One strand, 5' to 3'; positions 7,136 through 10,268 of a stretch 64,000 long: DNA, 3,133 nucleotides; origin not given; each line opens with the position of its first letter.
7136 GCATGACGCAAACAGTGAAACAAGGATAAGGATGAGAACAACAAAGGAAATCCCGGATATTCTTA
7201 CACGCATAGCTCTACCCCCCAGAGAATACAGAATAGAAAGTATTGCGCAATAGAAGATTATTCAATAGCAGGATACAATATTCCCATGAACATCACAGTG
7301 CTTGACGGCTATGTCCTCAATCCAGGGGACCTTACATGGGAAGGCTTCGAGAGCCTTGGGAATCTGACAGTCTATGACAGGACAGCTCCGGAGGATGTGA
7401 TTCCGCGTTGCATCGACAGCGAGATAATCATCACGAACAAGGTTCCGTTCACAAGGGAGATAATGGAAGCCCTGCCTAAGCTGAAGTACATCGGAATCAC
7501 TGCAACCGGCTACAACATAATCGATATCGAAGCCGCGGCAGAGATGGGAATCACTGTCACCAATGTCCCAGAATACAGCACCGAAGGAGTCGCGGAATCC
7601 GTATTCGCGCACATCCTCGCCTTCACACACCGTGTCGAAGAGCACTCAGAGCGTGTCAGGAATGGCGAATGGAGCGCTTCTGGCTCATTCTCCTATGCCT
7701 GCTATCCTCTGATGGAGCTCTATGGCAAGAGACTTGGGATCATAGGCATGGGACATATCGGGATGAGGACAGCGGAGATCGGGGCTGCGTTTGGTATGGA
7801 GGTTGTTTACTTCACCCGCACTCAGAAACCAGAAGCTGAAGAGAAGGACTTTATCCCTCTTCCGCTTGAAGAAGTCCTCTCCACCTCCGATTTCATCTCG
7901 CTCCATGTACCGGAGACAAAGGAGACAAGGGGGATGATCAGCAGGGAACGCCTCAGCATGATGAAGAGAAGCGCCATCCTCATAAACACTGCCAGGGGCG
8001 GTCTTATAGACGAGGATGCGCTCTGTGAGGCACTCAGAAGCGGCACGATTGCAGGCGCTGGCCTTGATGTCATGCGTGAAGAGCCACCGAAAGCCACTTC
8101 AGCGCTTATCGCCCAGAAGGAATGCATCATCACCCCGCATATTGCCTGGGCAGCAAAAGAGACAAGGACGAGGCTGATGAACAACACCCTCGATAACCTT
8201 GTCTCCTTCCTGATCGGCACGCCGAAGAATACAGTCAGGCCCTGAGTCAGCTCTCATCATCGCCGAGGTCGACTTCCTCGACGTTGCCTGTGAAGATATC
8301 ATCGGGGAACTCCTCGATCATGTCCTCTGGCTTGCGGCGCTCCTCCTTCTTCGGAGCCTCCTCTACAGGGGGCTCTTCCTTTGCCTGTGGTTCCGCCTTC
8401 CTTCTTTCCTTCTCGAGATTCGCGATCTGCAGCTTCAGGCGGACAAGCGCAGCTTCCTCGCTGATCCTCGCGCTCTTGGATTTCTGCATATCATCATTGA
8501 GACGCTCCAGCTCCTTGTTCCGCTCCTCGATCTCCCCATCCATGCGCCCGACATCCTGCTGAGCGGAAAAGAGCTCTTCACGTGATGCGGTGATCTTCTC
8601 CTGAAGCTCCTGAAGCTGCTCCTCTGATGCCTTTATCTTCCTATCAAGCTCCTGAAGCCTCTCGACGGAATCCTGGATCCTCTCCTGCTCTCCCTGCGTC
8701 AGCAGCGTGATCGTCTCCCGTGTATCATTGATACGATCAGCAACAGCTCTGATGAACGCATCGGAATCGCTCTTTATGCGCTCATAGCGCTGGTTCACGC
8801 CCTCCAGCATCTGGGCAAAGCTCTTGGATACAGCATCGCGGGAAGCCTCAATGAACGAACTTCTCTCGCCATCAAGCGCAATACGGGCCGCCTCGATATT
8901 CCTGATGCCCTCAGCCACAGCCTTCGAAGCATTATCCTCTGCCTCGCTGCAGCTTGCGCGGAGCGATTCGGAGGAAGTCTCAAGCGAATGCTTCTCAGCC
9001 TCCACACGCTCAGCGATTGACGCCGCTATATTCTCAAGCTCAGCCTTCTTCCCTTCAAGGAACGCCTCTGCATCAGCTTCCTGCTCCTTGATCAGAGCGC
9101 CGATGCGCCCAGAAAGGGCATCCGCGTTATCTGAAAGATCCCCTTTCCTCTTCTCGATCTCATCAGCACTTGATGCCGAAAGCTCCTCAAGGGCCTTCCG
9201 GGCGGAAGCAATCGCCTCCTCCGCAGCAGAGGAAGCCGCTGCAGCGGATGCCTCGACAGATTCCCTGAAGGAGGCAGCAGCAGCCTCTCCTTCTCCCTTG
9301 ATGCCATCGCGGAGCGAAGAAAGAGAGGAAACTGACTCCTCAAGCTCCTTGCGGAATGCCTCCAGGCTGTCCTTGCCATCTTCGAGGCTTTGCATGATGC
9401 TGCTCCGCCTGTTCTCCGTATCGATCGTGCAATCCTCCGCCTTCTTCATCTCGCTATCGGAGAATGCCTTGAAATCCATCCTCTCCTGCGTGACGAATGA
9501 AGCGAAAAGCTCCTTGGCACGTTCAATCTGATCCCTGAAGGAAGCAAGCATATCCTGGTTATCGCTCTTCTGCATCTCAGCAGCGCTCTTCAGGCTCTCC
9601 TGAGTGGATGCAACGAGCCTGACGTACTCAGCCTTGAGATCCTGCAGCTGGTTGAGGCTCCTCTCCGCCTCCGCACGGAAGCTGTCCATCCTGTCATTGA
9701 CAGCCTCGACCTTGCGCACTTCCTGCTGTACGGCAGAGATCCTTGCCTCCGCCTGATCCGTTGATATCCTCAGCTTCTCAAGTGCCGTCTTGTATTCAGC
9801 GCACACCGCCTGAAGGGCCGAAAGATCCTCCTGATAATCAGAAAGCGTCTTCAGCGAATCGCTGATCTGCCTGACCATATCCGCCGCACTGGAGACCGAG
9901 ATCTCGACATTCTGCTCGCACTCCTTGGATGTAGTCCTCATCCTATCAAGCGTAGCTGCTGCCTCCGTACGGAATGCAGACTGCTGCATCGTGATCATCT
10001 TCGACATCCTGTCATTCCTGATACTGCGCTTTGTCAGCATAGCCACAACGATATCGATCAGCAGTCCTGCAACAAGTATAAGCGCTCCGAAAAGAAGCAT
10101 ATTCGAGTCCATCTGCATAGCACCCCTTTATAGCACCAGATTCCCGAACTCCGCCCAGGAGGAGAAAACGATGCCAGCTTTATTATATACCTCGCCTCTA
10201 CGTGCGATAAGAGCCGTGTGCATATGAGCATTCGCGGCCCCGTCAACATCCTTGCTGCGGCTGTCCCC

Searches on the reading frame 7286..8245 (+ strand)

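Call 67: search_protein_families(library=pfam, proteins=[window:7286-8245:+], max_evalue=0.01)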
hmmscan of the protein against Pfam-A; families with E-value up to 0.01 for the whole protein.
window:7286-8245:+ (319 aa): 4 families
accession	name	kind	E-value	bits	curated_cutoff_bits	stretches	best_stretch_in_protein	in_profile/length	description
PF02826.25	2-Hacid_dh_C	-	7.4e-62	208.3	25.1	1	107-287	1-178/178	D-isomer specific 2-hydroxyacid dehydrogenase, NAD binding domain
PF00389.36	2-Hacid_dh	-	6.1e-26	91.1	24.6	1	22-317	16-133/134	D-isomer specific 2-hydroxyacid dehydrogenase, catalytic domain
PF03446.21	NAD_binding_2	-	0.0001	22.8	21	1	150-247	2-104/161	NAD binding domain of 6-phosphogluconate dehydrogenase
PF07991.19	KARI_N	-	0.00059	19.9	20.6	1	145-214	2-74/165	Acetohydroxy acid isomeroreductase, NADPH-binding domain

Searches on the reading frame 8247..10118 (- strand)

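Call 67: search_protein_families(library=pfam, proteins=[window:8247-10118:-], max_evalue=0.01)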
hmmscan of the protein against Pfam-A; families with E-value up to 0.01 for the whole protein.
window:8247-10118:- (623 aa): 3 families
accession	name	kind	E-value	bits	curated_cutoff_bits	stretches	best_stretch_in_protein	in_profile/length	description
PF01442.23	Apolipoprotein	-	0.001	19.2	90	1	245-403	2-165/190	Apolipoprotein A1/A4/E domain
PF19551.4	DUF6074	-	0.0017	19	27.2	1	79-136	14-70/83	Family of unknown function (DUF6074)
PF05335.18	DUF745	-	0.0089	16.2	33.3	1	350-451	53-154/183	Protein of unknown function (DUF745)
